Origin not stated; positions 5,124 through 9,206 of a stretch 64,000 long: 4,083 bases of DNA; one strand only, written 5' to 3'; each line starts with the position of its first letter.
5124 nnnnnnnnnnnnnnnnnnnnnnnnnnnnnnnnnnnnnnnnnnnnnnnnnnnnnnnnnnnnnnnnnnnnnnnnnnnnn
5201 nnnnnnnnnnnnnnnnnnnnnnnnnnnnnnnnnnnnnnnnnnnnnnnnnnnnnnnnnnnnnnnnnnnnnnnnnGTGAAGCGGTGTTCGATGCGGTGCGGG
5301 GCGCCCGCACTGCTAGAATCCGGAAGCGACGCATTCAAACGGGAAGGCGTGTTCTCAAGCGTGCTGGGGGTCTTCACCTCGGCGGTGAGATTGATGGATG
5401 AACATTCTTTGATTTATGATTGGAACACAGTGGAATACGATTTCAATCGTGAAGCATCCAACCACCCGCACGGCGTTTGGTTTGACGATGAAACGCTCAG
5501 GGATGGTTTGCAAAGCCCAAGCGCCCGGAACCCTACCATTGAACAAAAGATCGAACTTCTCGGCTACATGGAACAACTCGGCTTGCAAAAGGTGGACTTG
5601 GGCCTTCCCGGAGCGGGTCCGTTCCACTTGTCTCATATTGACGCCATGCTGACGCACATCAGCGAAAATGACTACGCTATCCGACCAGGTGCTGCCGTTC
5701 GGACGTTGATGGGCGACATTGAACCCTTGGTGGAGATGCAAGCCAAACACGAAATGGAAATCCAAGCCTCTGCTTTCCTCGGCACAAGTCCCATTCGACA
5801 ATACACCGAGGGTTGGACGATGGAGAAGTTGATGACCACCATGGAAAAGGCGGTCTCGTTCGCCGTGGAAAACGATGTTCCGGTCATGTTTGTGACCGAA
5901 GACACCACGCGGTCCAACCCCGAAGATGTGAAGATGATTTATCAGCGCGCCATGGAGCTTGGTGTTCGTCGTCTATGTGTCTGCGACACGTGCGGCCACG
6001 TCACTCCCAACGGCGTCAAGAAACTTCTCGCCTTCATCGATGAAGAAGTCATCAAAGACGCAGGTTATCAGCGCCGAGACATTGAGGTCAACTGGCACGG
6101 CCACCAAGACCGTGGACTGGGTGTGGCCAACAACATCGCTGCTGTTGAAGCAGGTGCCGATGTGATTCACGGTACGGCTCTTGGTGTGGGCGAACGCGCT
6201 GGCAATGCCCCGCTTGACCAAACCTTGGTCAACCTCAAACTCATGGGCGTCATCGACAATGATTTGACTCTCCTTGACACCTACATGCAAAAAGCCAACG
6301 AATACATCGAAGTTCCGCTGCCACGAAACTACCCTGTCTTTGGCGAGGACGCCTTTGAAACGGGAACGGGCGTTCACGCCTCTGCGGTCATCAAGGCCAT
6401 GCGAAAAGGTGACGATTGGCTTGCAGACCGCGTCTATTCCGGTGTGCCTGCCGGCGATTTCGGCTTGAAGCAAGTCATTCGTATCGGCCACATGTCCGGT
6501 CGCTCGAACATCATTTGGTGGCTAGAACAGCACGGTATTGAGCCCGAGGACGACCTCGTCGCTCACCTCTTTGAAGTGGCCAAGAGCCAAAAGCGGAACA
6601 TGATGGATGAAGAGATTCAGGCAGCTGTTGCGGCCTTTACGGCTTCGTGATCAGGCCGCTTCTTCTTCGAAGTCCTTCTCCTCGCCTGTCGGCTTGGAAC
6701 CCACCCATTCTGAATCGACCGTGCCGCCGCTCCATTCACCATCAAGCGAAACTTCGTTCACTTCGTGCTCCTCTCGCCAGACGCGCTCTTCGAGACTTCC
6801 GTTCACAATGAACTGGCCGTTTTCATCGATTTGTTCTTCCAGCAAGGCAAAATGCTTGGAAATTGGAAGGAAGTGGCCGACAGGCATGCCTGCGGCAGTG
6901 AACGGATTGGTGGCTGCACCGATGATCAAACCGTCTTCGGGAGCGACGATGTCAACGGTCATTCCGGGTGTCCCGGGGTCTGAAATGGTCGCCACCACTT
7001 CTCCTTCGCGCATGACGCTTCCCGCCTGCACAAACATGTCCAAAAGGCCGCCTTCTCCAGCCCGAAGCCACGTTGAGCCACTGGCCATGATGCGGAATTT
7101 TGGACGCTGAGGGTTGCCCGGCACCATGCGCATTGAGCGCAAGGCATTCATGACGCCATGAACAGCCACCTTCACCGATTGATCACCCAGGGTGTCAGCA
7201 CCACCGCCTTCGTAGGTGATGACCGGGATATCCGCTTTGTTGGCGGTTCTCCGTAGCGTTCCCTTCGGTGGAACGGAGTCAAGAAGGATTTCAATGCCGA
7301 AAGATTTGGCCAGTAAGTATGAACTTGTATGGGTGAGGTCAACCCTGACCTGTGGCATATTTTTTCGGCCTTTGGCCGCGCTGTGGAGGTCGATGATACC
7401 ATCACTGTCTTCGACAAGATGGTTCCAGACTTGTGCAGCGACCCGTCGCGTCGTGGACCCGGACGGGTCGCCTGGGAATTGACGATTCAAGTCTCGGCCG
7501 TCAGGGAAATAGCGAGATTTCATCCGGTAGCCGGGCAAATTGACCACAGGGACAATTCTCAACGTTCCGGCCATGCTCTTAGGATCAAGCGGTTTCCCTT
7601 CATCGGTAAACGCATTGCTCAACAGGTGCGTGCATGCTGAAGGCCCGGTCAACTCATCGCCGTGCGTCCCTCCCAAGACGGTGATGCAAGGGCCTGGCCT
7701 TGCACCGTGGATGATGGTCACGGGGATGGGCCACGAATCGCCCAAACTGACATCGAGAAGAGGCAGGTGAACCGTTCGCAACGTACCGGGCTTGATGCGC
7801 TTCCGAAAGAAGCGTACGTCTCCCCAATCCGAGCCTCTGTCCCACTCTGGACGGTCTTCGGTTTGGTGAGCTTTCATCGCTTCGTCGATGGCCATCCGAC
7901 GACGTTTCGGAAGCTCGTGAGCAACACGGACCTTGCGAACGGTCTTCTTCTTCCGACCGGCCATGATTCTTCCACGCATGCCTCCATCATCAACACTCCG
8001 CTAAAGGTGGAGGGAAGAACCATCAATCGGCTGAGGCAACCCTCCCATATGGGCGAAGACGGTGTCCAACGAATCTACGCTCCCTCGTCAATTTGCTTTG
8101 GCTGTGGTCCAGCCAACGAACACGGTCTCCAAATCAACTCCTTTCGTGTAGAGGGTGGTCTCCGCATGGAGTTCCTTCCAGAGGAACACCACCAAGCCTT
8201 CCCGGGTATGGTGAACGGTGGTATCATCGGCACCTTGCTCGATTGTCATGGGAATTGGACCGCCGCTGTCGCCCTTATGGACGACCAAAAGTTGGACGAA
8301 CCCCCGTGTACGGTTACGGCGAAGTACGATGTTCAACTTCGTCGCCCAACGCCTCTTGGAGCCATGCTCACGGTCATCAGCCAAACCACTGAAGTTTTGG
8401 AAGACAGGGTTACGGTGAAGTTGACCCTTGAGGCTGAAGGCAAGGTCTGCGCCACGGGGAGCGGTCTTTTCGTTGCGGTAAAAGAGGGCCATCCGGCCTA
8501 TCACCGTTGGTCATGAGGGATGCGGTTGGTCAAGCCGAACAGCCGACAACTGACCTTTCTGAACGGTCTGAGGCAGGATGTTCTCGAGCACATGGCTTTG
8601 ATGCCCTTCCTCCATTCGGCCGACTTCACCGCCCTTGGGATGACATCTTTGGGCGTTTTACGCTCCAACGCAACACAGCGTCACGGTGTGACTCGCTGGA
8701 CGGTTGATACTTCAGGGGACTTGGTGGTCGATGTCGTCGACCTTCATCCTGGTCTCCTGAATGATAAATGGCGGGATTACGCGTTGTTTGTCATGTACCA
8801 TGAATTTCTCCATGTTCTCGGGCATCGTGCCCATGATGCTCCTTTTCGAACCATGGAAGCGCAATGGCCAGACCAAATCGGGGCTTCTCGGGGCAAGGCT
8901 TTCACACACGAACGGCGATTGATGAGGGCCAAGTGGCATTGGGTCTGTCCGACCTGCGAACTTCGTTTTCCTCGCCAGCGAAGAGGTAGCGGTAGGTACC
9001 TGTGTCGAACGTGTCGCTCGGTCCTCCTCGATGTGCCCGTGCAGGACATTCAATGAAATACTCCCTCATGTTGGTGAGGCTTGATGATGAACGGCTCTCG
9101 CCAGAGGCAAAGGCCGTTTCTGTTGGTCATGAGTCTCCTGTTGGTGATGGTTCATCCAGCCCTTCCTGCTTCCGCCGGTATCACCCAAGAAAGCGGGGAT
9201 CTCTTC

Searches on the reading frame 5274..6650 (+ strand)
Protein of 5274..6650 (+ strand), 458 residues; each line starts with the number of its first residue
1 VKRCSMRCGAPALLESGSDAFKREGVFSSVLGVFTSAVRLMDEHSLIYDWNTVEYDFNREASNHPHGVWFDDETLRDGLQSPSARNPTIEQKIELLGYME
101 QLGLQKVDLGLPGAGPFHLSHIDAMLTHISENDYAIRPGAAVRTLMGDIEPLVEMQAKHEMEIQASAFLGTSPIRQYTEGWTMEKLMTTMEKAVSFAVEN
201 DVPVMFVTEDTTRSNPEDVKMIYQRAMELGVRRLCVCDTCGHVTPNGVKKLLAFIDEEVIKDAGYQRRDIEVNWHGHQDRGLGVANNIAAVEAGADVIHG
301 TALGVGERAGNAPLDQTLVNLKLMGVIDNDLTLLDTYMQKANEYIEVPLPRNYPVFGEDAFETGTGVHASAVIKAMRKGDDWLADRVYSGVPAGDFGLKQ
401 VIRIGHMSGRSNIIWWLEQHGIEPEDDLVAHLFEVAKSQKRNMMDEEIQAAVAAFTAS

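Call 52: search_protein_families(library=pfam, proteins=[window:5274-6650:+], max_evalue=0.001)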
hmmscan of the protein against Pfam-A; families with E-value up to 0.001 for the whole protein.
window:5274-6650:+ (458 aa): 1 family
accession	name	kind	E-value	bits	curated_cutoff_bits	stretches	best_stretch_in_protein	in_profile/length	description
PF00682.25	HMGL-like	-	7.1e-42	144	29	1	72-332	6-249/260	HMGL-like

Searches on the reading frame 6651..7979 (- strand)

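Call 52: search_protein_families(library=pfam, proteins=[window:6651-7979:-], max_evalue=0.001)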
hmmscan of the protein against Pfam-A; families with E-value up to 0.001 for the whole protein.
window:6651-7979:- (442 aa): 2 families
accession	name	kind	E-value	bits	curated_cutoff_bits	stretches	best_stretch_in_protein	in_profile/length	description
PF24827.1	AstE_AspA_cat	-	2.7e-33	115.6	25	1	95-281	1-190/192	Succinylglutamate desuccinylase/Aspartoacylase catalytic domain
PF00246.29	Peptidase_M14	-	2.4e-05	24.6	21.6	1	94-171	44-136/286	Zinc carboxypeptidase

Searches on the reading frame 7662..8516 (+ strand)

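Call 52: search_protein_families(library=pfam, proteins=[window:7662-8516:+], max_evalue=0.001)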
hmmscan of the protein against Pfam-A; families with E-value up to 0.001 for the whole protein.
window:7662-8516:+ (284 aa): 1 family
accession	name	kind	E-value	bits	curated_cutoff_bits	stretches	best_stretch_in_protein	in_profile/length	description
PF22636.2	FlK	-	0.00054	20.5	27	1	208-267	35-94/103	Fluoroacetyl-CoA-specific thioesterase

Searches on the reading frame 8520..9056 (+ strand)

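Call 52: search_protein_families(library=pfam, proteins=[window:8520-9056:+], max_evalue=0.001)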
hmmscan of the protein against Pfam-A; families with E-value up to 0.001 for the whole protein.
window:8520-9056:+ (178 aa): 1 family
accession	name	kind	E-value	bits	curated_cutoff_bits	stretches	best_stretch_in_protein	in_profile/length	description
PF17283.8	Zn_ribbon_SprT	-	6.5e-05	23.3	28.1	1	138-168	2-33/38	SprT-like zinc ribbon domain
